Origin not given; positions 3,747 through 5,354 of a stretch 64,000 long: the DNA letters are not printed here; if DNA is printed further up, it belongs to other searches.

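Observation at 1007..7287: Composite Rieske oxygenase + dual GcvT-family aminomethyltransferase + MTHFR_C + MetF locus: putative THF-dependent demethylation module of unknown substrate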

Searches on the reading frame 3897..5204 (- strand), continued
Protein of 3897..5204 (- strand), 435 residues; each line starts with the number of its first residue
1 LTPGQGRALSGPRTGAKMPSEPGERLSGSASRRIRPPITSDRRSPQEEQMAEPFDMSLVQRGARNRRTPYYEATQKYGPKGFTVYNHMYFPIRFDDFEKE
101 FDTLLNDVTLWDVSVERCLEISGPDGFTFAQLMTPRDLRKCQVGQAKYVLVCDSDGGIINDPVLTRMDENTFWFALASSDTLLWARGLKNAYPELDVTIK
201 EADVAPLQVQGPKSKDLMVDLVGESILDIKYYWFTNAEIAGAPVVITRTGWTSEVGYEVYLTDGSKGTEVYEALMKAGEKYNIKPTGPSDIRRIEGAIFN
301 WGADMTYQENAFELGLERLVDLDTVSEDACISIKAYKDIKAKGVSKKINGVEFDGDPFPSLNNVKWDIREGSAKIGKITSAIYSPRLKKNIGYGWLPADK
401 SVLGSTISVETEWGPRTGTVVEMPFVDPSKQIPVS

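Call 17: find_related_loci(query=window:3897-5057:-, collection=genome_contigs, flank=10000)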
Query window:3897-5057:- (386 aa) in genome_contigs; peptide patterns used: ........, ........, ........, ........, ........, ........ (x = any residue, [..] = any of these).
463 stretches matched a pattern; 403 encode a relative of the query (tblastn E <= 1e-3); the best 80 are kept; 80 distinct loci.
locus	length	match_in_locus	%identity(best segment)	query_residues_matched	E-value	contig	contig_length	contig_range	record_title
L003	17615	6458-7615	92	1-386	0e+0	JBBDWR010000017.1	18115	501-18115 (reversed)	MAG: Actinomycetota bacterium isolate LejiaD_68_78 Lejia_D_4958_length_18115_cov_45, whole genome shotgun sequence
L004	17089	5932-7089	83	1-386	0e+0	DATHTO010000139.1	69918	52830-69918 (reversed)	MAG TPA_asm: Actinomycetota bacterium isolate SMAG_U16079 k141_1343308, whole genome shotgun sequence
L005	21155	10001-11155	83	1-386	0e+0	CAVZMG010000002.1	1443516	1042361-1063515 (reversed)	MAG: uncultured Actinomycetes bacterium isolate MFD02134.bin.1.239 genome assembly, contig: contig_10174, whole genome s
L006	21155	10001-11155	82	1-386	0e+0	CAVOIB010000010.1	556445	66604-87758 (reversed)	MAG: uncultured Actinomycetes bacterium isolate MFD10007.bin.1.248 genome assembly, contig: contig_66435, whole genome s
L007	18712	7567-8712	81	5-386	0e+0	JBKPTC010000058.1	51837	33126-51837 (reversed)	MAG: bacterium isolate GS_EKS_MAG_00006 GS_EKS_000003485819, whole genome shotgun sequence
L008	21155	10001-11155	82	1-386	0e+0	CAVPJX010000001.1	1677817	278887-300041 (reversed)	MAG: uncultured Actinomycetes bacterium isolate MFD10007.bin.1.62 genome assembly, contig: contig_15745, whole genome sh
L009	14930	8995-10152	80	1-386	0e+0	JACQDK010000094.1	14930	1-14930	MAG: Actinomycetota bacterium isolate NC_groundwater_992_Pr1_S-0.65um_70_10 Montesol18_Sp65_coassembly_scaffold_1016763,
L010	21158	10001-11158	82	1-386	0e+0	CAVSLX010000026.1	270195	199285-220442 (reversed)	MAG: uncultured Actinomycetes bacterium isolate MFD09206.bin.2.146 genome assembly, contig: contig_7459, whole genome sh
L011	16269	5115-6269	82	1-386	0e+0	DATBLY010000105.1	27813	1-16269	MAG TPA_asm: Actinomycetota bacterium isolate SMAG_U3984 k141_489922, whole genome shotgun sequence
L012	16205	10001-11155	80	1-386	0e+0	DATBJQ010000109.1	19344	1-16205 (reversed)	MAG TPA_asm: Actinomycetota bacterium isolate SMAG_U3924 k141_380199, whole genome shotgun sequence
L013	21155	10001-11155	82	1-386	0e+0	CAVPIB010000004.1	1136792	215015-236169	MAG: uncultured Actinomycetes bacterium isolate MFD09964.bin.1.67 genome assembly, contig: contig_31714, whole genome sh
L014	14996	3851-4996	80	5-386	0e+0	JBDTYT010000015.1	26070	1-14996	MAG: Actinomycetota bacterium isolate cluster4_bin.148 NODE_2851_length_26070_cov_10.956102, whole genome shotgun sequen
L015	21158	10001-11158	80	1-386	0e+0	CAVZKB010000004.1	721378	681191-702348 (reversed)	MAG: uncultured Actinomycetes bacterium isolate MFD05442.bin.1.261 genome assembly, contig: contig_1577, whole genome sh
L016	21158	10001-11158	79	1-386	0e+0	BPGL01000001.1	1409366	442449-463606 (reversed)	MAG: Actinomycetota bacterium KatS3mg013 DNA, contig_13714, whole genome shotgun sequence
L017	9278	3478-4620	80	1-383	0e+0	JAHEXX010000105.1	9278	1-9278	MAG: bacterium isolate nzgw114 NODE_3693_length_9279_cov_3.699607, whole genome shotgun sequence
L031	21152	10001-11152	78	2-386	0e+0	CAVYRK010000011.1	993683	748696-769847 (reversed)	MAG: uncultured Actinomycetota bacterium isolate MFD06085.bin.2.1 genome assembly, contig: contig_7519, whole genome sho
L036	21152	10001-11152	78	2-386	0e+0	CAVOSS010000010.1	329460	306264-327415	MAG: uncultured Actinomycetota bacterium isolate MFD00392.bin.2.136 genome assembly, contig: contig_32481, whole genome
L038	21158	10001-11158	77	1-386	0e+0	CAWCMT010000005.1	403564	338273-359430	MAG: uncultured Actinomycetes bacterium isolate MFD05442.bin.2.3 genome assembly, contig: contig_38914, whole genome sho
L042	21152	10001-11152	78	1-386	0e+0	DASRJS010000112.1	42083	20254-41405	MAG TPA_asm: Candidatus Polarisedimenticolia bacterium isolate SMAG_U10142 k141_3888339, whole genome shotgun sequence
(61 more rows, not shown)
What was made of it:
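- The habitat is soil (call 17).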

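Call 26: search_solved_structures(query=window:3897-5057:-, max_evalue=1e-50, show_alignments=1)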
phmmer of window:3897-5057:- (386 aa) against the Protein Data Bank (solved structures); distinct sequences matched with E-value up to 1e-50: 1.
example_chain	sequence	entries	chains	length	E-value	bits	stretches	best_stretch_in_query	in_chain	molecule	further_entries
3tfh_A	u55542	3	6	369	7.7e-72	246.1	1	11-377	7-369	GcvT-like Aminomethyltransferase protein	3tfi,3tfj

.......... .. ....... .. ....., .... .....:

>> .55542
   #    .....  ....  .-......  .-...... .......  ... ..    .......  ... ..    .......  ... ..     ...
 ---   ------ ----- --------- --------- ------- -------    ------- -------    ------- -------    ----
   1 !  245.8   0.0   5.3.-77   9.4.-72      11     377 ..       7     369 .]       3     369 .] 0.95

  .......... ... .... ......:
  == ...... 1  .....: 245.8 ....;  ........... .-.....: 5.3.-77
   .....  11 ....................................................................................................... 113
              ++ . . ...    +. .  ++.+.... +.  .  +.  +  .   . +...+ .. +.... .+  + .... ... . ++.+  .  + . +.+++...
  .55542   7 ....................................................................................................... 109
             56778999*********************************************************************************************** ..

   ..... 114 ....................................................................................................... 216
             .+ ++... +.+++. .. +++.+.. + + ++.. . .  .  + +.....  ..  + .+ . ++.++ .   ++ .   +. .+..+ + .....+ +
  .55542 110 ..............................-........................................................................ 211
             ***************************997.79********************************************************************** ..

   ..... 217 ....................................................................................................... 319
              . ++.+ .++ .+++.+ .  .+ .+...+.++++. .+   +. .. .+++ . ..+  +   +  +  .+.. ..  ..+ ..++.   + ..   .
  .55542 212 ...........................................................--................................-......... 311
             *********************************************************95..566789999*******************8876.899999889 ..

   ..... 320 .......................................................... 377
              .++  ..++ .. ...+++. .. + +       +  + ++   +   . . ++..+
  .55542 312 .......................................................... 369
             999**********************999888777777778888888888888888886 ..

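Call 30: search_protein_families(library=pfam, proteins=[L038:6855-7988:+, L038:8039-8413:+, L038:8471-9883:+, L038:12427-13557:-, L038:13600-15012:+, L042:6971-8716:-, L042:8632-10017:-, L031:7939-8718:+, L031:8810-9844:+, L031:6615-7928:+], max_evalue=0.001)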
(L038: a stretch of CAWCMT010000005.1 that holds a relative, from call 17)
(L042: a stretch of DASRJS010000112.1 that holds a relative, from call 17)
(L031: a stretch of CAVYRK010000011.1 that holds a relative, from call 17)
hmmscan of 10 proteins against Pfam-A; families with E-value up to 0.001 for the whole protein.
L038:6855-7988:+ (377 aa): 1 family
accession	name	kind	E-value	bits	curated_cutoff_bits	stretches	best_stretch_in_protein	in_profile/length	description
PF01699.29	Na_Ca_ex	-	5.1e-29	101.6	24.9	2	43-184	3-148/151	Sodium/calcium exchanger protein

L038:8039-8413:+ (124 aa): 1 family
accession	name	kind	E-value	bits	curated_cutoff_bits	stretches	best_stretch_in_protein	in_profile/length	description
PF04993.18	TfoX_N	-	3.1e-14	53.3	30.1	1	15-101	3-89/91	TfoX N-terminal domain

L038:8471-9883:+ (470 aa): 2 families
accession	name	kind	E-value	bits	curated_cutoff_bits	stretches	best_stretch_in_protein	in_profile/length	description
PF13472.12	Lipase_GDSL_2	-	2.6e-18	67.6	32.9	1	228-455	2-176/178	GDSL-like Lipase/Acylhydrolase family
PF00657.28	Lipase_GDSL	-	8.7e-06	26.5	23.6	1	227-459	3-205/208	GDSL-like Lipase/Acylhydrolase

L038:12427-13557:- (376 aa): 0 families

L038:13600-15012:+ (470 aa): 1 family
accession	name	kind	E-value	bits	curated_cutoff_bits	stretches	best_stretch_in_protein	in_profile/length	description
PF01425.27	Amidase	-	1.1e-108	364.6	27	1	26-451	1-445/445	Amidase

L042:6971-8716:- (581 aa): 8 families
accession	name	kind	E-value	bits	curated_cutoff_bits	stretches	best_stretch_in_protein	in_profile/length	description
PF01593.30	Amino_oxidase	-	2.4e-16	60.5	19.8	1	66-562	3-431/443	Flavin containing amine oxidoreductase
PF01266.30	DAO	-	5.3e-11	43.1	27.9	2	295-346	150-202/353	FAD dependent oxidoreductase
PF13450.12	NAD_binding_8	-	3.2e-08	34.2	21.9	1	59-112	1-50/68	NAD(P)-binding Rossmann-like domain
PF01946.23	Thi4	-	3.7e-06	26.8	26.2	1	55-93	18-57/235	Thi4 family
PF12831.13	FAD_oxidored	-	3.8e-05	23.6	27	1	56-93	1-38/416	FAD dependent oxidoreductase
PF00890.30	FAD_binding_2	-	0.00013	21.7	20.4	0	56-92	1-37/414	FAD binding domain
PF07992.20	Pyr_redox_2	-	0.00058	19.8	26.1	0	56-94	2-42/291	Pyridine nucleotide-disulphide oxidoreductase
PF01494.25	FAD_binding_3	-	0.00069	19.4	22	0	56-86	3-33/349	FAD binding domain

L042:8632-10017:- (461 aa): 2 families
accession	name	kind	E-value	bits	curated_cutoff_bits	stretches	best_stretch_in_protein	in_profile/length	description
PF01571.26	GCV_T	-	6.2e-55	186.7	25.6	1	78-327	10-255/255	Aminomethyltransferase folate-binding domain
PF08669.17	GCV_T_C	-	2.8e-09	37.2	25.9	1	376-435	6-64/80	Glycine cleavage T-protein C-terminal barrel domain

L031:7939-8718:+ (259 aa): 9 families
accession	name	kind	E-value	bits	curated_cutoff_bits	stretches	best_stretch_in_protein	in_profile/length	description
PF08241.18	Methyltransf_11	-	4.3e-17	63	21.2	1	53-148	1-94/95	Methyltransferase domain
PF13649.12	Methyltransf_25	-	1.1e-16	61.8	27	1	52-145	1-97/97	Methyltransferase domain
PF08242.18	Methyltransf_12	-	1.6e-15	58.1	30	1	53-146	1-97/98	Methyltransferase domain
PF13489.12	Methyltransf_23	-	1.8e-14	54.2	27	1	37-174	10-124/164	Methyltransferase domain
PF13847.12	Methyltransf_31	-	5.1e-13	49.4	27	1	47-153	2-113/145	Methyltransferase domain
PF01209.24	Ubie_methyltran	-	6.6e-07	29.4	20.1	1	41-149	40-151/233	ubiE/COQ5 methyltransferase family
PF02353.26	CMAS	-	3.8e-06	26.9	27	1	42-153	56-168/273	Mycolic acid cyclopropane synthetase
PF01728.25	FtsJ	-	9.9e-05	22.8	24.1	1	45-136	17-114/181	FtsJ-like methyltransferase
PF13561.12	adh_short_C2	-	0.00034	20.7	27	1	62-138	12-97/236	Enoyl-(Acyl carrier protein) reductase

L031:8810-9844:+ (344 aa): 1 family
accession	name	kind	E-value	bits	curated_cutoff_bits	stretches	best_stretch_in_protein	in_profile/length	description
PF22612.2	GH113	-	9.6e-05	22.3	27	1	157-275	148-256/289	Glycoside Hydrolase Family 113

L031:6615-7928:+ (437 aa): 2 families
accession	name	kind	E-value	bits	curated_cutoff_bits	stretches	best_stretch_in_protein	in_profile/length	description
PF00848.25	Ring_hydroxyl_A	-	1.1e-49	169.7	24.9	1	227-416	6-205/208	Ring hydroxylating alpha subunit (catalytic domain)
PF00355.32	Rieske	-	2.4e-16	59.8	20.3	1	86-175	1-86/88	Rieske [2Fe-2S] domain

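Call 39: list_cluster_members(proteins=[P0001, P0121, P0070])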
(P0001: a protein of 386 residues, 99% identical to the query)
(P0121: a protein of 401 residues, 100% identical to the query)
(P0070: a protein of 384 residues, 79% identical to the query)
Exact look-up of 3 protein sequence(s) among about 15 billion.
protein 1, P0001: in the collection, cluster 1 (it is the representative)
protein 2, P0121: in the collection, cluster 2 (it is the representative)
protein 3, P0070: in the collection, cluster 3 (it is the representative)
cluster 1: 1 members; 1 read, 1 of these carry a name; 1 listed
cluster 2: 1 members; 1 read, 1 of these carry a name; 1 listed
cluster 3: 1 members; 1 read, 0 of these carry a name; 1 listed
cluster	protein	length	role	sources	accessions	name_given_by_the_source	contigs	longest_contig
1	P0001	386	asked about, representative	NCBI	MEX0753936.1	MAG: glycine cleavage T C-terminal barrel domain-containing protein [Actinomycetota ...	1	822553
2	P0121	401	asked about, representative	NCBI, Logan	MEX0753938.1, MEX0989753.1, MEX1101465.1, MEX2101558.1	MAG: aromatic ring-hydroxylating dioxygenase subunit alpha [Actinomycetota bacterium]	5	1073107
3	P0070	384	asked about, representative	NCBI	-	-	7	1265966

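Call 40: search_dna_similar(query=window:3897-5057:-, collection=plasmids, mode=protein, max_evalue=1e-30, max_rows=40)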
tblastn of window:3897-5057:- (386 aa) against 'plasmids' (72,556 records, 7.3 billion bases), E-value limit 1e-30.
Records with a match: 44; places in all: 45; records where one place covers at least 80% of the query: 44.
Best place of each record, by identity: <60% 44.
By first word of the organism name: Haloarcula 11; Phaeobacter 9; Paracoccus 4; Rhizobium 3; Loktanella 1; Lichenihabitans 1; Marivivens 1; Antarctobacter 1; Marinovum 1; Halomicrococcus 1; and 11 more.
By predicted mobility (MOB-suite, as given by PLSDB): non-mobilizable 38; conjugative 5; mobilizable 1.
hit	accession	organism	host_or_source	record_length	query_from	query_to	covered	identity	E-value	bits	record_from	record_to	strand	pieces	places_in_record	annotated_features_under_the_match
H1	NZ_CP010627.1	Phaeobacter inhibens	cell culture,fish larvae aquaculture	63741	13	381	96%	49.6%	4e-118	384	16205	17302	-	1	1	glycine cleavage T C-terminal barrel domain-containing protein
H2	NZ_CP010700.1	Phaeobacter inhibens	cell culture,cleaning system aquaculture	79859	13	381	96%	49.6%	4e-118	384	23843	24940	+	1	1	glycine cleavage T C-terminal barrel domain-containing protein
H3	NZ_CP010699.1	Phaeobacter inhibens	cell culture,cleaning system aquaculture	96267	13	381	96%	49.6%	4e-118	384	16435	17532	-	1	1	glycine cleavage T C-terminal barrel domain-containing protein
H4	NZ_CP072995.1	Loktanella salsilacus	-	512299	13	383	96%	48.8%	2e-112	368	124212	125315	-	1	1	glycine cleavage T C-terminal barrel domain-containing protein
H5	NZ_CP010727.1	Phaeobacter inhibens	cell culture,clam larvae aquaculture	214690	13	386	97%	47.9%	5e-114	372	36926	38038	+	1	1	glycine cleavage T C-terminal barrel domain-containing protein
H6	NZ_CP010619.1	Phaeobacter inhibens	cell culture,cleaning system aquaculture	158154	13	386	97%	46.8%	1e-111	365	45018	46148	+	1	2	glycine cleavage T C-terminal barrel domain-containing protein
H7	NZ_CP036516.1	Lichenihabitans psoromatis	Psoroma sp.,culture,Lichen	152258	17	383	95%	42.8%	3e-101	335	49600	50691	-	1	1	glycine cleavage T C-terminal barrel domain-containing protein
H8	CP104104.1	Phaeobacter sp. G2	cell culture,Emiliania huxleyi RCC1216 ...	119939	13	376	94%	37.9%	7e-81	277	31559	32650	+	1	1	glycine cleavage system protein T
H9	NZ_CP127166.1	Marivivens sp. LCG002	cell culture,seawater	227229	14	377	94%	37.4%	6e-77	265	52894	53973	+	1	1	glycine cleavage T C-terminal barrel domain-containing protein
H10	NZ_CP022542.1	Antarctobacter heliothermus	Skeletonema marinoi strain ST54,Cell ...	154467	3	373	96%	35.8%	2e-75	261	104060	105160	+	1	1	dimethylsulfoniopropionate demethylase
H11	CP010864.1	Marinovum algicola DG 898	-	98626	7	371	95%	36.2%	5e-76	263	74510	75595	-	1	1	DMSP demethylase (DmdA) | Acyl-CoA synthetase (AMP-forming)/AMP-acid ligase II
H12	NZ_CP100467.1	Halomicrococcus gelatinilyticus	cell culture,sediment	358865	15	382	95%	35.5%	4e-68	240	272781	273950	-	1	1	glycine cleavage T C-terminal barrel domain-containing protein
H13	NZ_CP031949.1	Phaeobacter inhibens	-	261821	15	373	93%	34.3%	1e-65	233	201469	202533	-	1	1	dimethylsulfoniopropionate demethylase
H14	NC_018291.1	Phaeobacter inhibens DSM 17395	-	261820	15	373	93%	34.3%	1e-65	233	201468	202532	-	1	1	dimethylsulfoniopropionate demethylase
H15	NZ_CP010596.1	Phaeobacter inhibens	cell culture,biofilm boat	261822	15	373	93%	34.3%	1e-65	233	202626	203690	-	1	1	dimethylsulfoniopropionate demethylase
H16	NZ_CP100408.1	Haloarcula marina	cell culture,sediment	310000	15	351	87%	36.0%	2e-62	223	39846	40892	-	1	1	aminomethyl transferase family protein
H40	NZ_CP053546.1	Paenarthrobacter sp. YJN-5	cell culture,soil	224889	19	381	94%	28.0%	7e-31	131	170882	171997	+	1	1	gcvT: glycine cleavage system aminomethyltransferase GcvT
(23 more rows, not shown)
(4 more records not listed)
